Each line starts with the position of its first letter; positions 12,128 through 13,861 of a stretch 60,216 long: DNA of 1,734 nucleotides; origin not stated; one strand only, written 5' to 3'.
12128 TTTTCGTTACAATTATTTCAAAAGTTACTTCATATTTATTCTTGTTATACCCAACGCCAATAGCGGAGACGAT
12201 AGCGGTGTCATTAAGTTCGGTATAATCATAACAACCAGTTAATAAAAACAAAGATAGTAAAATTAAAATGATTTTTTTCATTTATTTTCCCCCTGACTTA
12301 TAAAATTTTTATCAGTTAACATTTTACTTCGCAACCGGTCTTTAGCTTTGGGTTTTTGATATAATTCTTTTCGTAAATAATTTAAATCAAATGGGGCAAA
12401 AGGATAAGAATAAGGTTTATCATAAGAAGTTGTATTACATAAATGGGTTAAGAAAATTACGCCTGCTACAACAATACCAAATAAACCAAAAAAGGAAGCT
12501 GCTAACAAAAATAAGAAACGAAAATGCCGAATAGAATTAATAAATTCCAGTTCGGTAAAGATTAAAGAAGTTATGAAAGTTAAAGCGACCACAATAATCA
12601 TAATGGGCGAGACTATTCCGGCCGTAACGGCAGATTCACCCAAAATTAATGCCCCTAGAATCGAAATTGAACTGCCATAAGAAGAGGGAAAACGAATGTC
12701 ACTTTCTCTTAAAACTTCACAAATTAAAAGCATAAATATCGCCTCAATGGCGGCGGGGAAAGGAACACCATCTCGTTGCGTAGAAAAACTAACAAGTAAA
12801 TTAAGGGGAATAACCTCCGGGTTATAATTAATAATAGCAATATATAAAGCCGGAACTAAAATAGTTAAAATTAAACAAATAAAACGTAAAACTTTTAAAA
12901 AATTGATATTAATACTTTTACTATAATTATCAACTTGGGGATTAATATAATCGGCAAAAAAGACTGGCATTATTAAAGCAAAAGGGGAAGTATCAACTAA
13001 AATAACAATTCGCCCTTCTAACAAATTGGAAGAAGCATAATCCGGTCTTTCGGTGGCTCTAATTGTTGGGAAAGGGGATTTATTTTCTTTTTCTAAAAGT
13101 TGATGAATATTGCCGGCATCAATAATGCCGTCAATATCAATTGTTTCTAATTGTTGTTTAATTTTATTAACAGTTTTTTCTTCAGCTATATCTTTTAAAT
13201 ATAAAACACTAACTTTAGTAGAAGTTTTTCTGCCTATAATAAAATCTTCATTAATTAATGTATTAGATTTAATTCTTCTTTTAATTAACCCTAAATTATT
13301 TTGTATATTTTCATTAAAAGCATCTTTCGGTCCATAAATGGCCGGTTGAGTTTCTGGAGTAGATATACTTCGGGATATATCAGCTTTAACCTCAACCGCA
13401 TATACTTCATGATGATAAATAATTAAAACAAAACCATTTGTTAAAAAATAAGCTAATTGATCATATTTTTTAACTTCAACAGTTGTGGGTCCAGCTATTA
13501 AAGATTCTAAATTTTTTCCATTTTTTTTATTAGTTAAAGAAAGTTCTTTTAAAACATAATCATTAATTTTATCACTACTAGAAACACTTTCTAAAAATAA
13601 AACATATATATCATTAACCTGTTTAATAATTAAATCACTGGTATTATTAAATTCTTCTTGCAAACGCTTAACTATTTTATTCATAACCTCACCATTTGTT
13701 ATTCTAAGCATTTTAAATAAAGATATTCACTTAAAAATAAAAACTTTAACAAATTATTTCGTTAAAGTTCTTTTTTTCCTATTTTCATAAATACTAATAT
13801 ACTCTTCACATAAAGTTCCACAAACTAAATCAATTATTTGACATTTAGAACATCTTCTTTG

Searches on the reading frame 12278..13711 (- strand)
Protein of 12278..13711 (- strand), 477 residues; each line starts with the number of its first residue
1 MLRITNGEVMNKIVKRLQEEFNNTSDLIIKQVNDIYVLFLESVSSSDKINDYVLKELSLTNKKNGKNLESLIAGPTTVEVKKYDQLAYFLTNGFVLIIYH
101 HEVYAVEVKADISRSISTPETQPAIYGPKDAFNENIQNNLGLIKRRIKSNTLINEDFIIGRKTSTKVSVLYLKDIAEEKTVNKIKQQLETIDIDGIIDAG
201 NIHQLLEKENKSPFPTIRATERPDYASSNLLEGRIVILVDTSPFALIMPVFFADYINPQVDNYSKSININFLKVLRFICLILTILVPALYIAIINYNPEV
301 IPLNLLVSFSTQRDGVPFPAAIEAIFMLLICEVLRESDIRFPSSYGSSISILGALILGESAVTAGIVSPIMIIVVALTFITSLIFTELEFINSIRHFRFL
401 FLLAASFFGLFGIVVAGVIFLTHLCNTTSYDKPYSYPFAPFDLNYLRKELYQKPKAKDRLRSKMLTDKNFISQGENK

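Call 37: find_related_loci(query=window:12278-13711:-, collection=genome_contigs, flank=10000)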
Query window:12278-13711:- (477 aa) in genome_contigs; peptide patterns used: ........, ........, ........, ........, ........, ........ (x = any residue, [..] = any of these).
183 stretches matched a pattern; 14 encode a relative of the query (tblastn E <= 1e-3); 14 distinct loci.
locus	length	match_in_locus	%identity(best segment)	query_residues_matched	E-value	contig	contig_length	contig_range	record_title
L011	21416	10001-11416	86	6-477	0e+0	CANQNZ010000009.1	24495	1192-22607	MAG: uncultured Bacilli bacterium isolate Lapin-033__bin54 genome assembly, contig: Lapin-033__NODE_1644_length_24495_co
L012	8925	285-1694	86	8-477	0e+0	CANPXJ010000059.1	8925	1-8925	MAG: uncultured Bacilli bacterium isolate Lapin-003-2__bin5 genome assembly, contig: Lapin-003-2__NODE_6806_length_8925_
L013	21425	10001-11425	86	3-477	0e+0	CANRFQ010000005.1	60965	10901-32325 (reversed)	MAG: uncultured Bacilli bacterium isolate Lapin-023__bin43 genome assembly, contig: Lapin-023__NODE_681_length_60965_cov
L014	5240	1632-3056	86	3-477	0e+0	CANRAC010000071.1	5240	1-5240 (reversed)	MAG: uncultured Bacilli bacterium isolate Lapin-016__bin74 genome assembly, contig: Lapin-016__NODE_15178_length_5240_co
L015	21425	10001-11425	86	3-477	0e+0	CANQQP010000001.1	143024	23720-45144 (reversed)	MAG: uncultured Bacilli bacterium isolate Lapin-008__bin8 genome assembly, contig: Lapin-008__NODE_94_length_143024_cov_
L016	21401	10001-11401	79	10-477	0e+0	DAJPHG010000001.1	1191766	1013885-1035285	MAG TPA_asm: Bacilli bacterium isolate VEG01_HIC_0010 tig00004983, whole genome shotgun sequence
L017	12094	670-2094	56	11-477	3e-180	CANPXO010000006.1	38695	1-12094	MAG: uncultured Bacilli bacterium isolate Lapin-004__bin27 genome assembly, contig: Lapin-004__NODE_1198_length_38695_co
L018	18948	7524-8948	56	11-477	8e-180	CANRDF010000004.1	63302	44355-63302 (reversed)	MAG: uncultured Bacilli bacterium isolate Lapin-026__bin92 genome assembly, contig: Lapin-026__NODE_459_length_63302_cov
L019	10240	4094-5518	58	11-477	1e-176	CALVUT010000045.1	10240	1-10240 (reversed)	MAG: uncultured Bacilli bacterium isolate E0_RM__bin3 genome assembly, contig: E0_RM__k127_1101911, whole genome shotgun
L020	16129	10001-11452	57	1-477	6e-176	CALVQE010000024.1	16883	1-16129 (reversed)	MAG: uncultured Bacilli bacterium isolate BRZ_FK__bin21 genome assembly, contig: BRZ_FK__NODE_4291_length_16883_cov_20.1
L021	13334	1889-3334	52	1-476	3e-170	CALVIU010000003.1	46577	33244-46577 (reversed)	MAG: uncultured Bacilli bacterium isolate BRZ_PC__bin72 genome assembly, contig: BRZ_PC__NODE_1004_length_46577_cov_47.0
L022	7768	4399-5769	41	26-474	2e-109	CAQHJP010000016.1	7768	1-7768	MAG TPA_asm: uncultured Bacilli bacterium isolate MGBC121008 genome assembly, contig: MGBC121008.16, whole genome shotgu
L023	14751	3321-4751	85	1-477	0e+0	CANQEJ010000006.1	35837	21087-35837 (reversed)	MAG: uncultured Bacilli bacterium isolate Lapin-007__bin15 genome assembly, contig: Lapin-007__NODE_331_length_35837_cov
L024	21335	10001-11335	29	33-469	7e-69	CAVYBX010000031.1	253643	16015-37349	MAG: uncultured Bacilli bacterium isolate MFD08669.bin.2.108 genome assembly, contig: contig_82515, whole genome shotgun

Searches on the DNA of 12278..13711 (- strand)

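Call 113: search_rna_families(source=L018, start=16500, end=17520, threshold=evalue, max_evalue=1)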
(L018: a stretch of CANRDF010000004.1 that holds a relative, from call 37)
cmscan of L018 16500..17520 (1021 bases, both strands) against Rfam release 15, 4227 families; matches with E-value up to 1: 2.
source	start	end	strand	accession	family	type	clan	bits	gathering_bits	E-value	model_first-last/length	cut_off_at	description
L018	16984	17086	-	RF02579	tsr26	Gene; sRNA;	-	25.4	141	0.2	1-122/122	no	S. aureus tsr26 small RNA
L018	16805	16871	-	RF01125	sR4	Gene; snRNA; snoRNA; CD-box;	-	16.5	50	0.51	1-56/56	no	Small nucleolar RNA sR4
